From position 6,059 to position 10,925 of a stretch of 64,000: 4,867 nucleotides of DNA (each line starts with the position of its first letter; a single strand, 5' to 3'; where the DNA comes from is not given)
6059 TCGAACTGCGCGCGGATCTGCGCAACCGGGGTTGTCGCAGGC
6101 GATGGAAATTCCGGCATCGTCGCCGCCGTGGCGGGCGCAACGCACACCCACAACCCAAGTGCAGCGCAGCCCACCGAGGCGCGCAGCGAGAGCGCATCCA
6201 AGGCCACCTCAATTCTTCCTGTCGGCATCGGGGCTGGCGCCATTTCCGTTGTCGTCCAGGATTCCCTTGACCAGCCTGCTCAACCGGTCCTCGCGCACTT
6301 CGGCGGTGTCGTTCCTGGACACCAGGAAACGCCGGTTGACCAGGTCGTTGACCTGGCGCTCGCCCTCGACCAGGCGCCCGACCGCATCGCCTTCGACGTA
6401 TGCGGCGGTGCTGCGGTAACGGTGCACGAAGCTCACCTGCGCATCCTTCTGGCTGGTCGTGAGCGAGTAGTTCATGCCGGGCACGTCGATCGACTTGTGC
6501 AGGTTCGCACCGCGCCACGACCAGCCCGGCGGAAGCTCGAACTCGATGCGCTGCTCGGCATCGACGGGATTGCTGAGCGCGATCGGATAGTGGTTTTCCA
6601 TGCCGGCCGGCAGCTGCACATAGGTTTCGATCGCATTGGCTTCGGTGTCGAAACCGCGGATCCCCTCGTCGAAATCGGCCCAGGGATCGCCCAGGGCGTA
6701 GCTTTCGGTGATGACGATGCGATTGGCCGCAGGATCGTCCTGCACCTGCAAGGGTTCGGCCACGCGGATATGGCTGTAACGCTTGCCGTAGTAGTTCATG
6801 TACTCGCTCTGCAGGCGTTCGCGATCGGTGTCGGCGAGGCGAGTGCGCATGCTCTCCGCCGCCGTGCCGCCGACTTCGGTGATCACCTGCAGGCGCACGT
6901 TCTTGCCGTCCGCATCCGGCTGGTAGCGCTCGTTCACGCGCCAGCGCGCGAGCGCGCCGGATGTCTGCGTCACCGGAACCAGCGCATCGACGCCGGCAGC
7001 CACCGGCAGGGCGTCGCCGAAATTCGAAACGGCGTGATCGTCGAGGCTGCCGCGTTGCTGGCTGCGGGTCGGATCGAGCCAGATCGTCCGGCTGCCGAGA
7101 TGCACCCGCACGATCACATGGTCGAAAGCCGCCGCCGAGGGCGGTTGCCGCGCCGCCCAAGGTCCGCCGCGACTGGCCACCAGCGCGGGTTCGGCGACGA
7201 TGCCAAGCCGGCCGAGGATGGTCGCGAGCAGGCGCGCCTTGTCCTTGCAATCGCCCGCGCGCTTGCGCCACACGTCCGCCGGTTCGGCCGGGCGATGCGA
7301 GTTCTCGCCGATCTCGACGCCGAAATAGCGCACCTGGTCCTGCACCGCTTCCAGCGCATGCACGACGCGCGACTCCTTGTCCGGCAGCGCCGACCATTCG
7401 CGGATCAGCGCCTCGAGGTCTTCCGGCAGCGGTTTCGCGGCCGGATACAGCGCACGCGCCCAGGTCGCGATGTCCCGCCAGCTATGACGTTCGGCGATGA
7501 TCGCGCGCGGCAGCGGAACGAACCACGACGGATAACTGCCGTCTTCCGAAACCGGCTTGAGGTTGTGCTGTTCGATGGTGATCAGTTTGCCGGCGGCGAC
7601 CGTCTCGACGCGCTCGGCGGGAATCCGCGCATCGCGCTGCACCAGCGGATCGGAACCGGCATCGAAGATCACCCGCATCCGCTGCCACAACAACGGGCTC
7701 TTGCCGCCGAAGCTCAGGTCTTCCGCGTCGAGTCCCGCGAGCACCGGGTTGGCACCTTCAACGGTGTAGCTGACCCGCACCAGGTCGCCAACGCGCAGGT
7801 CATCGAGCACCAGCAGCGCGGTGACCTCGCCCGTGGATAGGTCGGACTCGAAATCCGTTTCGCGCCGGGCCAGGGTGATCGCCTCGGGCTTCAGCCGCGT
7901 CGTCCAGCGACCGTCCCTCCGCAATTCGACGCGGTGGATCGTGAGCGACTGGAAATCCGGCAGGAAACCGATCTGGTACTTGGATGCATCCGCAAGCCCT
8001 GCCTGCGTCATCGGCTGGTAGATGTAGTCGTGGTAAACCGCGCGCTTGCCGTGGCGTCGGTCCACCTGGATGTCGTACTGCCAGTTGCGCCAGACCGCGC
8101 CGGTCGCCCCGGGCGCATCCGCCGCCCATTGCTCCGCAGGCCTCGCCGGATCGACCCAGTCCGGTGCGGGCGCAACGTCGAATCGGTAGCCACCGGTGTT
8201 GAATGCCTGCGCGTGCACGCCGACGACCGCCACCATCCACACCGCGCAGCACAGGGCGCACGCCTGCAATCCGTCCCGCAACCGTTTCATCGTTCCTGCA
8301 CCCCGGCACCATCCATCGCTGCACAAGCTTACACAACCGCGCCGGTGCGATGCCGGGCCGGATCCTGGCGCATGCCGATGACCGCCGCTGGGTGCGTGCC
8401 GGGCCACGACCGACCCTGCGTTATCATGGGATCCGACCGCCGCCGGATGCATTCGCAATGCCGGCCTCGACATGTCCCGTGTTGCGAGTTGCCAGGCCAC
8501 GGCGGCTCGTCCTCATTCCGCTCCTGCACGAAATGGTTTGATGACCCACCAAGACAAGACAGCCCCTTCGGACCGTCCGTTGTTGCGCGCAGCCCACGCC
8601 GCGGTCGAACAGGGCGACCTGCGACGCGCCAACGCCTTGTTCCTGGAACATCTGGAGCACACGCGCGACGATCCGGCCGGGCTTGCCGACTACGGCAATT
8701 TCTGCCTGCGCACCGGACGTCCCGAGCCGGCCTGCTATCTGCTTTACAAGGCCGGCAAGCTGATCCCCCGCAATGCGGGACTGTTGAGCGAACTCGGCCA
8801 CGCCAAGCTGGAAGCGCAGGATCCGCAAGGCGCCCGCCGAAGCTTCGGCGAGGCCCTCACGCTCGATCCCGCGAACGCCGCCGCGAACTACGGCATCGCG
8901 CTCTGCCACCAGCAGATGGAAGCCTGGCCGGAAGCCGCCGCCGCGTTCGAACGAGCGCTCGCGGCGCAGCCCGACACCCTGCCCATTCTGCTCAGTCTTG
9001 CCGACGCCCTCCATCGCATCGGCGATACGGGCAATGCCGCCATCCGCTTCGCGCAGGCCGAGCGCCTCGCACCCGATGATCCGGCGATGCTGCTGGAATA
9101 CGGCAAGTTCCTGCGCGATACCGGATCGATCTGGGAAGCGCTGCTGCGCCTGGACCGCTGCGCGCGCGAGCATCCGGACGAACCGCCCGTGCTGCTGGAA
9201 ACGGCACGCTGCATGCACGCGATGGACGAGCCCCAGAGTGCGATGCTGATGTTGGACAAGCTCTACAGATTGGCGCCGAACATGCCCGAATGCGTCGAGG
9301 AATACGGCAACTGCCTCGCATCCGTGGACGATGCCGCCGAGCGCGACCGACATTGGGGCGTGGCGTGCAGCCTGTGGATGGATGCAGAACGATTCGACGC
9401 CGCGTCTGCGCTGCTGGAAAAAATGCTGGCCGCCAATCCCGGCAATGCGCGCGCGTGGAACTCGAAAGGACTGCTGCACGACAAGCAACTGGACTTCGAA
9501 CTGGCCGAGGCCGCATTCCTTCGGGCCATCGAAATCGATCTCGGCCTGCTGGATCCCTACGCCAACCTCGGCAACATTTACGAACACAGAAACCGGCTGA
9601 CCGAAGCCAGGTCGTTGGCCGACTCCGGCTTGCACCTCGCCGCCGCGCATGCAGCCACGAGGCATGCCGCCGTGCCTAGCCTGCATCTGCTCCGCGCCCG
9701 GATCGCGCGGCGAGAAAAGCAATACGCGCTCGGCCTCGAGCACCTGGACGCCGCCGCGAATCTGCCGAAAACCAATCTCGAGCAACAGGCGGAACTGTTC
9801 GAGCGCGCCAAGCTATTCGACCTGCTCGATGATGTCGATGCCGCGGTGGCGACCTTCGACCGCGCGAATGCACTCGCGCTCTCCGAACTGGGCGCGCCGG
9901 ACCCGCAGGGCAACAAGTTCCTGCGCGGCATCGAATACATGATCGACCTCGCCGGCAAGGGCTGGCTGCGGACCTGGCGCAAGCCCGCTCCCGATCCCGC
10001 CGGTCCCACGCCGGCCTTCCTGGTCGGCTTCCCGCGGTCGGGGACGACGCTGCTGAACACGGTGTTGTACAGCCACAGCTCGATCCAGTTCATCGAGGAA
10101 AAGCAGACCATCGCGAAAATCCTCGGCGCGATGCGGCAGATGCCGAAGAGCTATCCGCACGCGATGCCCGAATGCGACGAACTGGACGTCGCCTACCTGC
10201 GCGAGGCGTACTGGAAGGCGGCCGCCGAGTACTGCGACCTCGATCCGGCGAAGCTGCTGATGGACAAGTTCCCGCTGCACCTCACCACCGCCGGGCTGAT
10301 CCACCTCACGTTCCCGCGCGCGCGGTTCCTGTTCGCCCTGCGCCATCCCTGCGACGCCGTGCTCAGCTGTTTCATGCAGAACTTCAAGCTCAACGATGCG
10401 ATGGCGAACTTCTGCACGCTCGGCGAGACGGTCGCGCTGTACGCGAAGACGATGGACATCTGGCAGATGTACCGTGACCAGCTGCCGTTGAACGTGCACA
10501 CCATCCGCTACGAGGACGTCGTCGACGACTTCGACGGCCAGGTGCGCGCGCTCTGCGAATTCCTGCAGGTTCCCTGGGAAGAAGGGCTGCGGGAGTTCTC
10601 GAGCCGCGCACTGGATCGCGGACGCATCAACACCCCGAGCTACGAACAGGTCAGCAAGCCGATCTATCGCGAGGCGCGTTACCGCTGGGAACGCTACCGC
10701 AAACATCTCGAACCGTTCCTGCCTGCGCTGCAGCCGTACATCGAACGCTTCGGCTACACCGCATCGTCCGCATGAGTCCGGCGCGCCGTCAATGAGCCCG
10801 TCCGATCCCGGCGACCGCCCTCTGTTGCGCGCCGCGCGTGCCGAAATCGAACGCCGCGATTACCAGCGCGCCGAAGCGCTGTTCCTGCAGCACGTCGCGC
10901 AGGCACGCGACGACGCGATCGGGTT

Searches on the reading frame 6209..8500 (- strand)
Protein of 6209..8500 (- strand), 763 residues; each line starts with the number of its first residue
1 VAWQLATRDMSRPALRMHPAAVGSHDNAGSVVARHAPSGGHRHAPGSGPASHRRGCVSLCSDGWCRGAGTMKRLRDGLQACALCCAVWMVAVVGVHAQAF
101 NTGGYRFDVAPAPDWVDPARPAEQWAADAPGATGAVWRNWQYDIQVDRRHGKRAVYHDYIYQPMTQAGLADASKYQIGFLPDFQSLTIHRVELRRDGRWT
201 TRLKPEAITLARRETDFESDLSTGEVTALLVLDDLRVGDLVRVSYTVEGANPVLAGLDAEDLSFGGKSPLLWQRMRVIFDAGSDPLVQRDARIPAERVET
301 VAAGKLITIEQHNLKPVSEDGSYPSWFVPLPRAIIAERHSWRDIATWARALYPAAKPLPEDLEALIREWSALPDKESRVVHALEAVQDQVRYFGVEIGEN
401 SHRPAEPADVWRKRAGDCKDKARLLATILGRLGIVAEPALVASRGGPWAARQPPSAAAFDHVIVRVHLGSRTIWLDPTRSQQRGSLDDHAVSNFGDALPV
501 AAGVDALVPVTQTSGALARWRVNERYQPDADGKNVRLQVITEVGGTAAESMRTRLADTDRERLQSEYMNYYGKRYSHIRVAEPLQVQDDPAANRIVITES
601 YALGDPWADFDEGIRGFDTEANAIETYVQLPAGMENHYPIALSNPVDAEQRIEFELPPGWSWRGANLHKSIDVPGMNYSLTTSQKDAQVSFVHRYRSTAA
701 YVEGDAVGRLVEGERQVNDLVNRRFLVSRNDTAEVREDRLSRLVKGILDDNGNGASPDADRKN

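Call 76: search_protein_families(library=pfam, proteins=[window:6209-8500:-], max_evalue=0.00001)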
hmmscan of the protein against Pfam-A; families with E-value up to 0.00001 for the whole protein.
window:6209-8500:- (763 aa): 1 family
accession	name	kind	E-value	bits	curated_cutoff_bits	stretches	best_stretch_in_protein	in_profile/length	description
PF12969.12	DUF3857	-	6.5e-22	78.8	24.6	1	151-317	3-169/170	Domain of Unknown Function with PDB structure (DUF3857)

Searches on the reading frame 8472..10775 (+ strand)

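Call 76: search_protein_families(library=pfam, proteins=[window:8472-10775:+], max_evalue=0.00001)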
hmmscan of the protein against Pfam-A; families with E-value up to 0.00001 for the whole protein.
window:8472-10775:+ (767 aa): 15 families
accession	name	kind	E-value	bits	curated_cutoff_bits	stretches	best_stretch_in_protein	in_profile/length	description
PF13469.12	Sulfotransfer_3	-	2.4e-36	126.5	27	1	514-704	1-216/216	Sulfotransferase family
PF13432.12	TPR_16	-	5.5e-20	71.9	32.7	2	108-168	3-63/65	Tetratricopeptide repeat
PF00515.34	TPR_1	-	1e-15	57.2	27.8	0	326-356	1-31/34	Tetratricopeptide repeat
PF14559.12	TPR_19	-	1.2e-15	58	25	1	113-171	2-59/68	Tetratricopeptide repeat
PF07719.23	TPR_2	-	7.8e-14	51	27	0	136-168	1-33/34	Tetratricopeptide repeat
PF13428.12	TPR_14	-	1.7e-13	50.2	23.5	0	172-212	3-43/44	Tetratricopeptide repeat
PF13431.12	TPR_17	-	8.3e-13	48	24.4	0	314-346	1-33/34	Tetratricopeptide repeat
PF00685.33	Sulfotransfer_1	-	7.1e-12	45.7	22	1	513-704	2-185/255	Sulfotransferase domain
PF13181.12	TPR_8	-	5.5e-11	42.2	25.7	0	326-356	1-31/34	Tetratricopeptide repeat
PF23914.1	TPR_CcmH_CycH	-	3.1e-10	40.5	42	0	152-188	66-102/158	Cytochrome c-type biogenesis protein H TPR domain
PF25063.1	ARM_TT21_C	-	9.8e-09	35.8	35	1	219-353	36-156/209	Tetratricopeptide repeat protein 21 C-terminal ARM domain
PF13414.12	TPR_11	-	1.5e-07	31.4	26.8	0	114-149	6-41/42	TPR repeat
PF13424.12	TPR_12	-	2.9e-07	31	30.1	0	136-200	3-75/77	Tetratricopeptide repeat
PF25062.1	ARM_TT21_N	-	3.7e-06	27.3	40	0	66-176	98-208/222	Tetratricopeptide repeat protein 21 N-terminal ARM repeat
PF13176.12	TPR_7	-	7.6e-06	26.1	27.9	0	142-166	5-31/36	Tetratricopeptide repeat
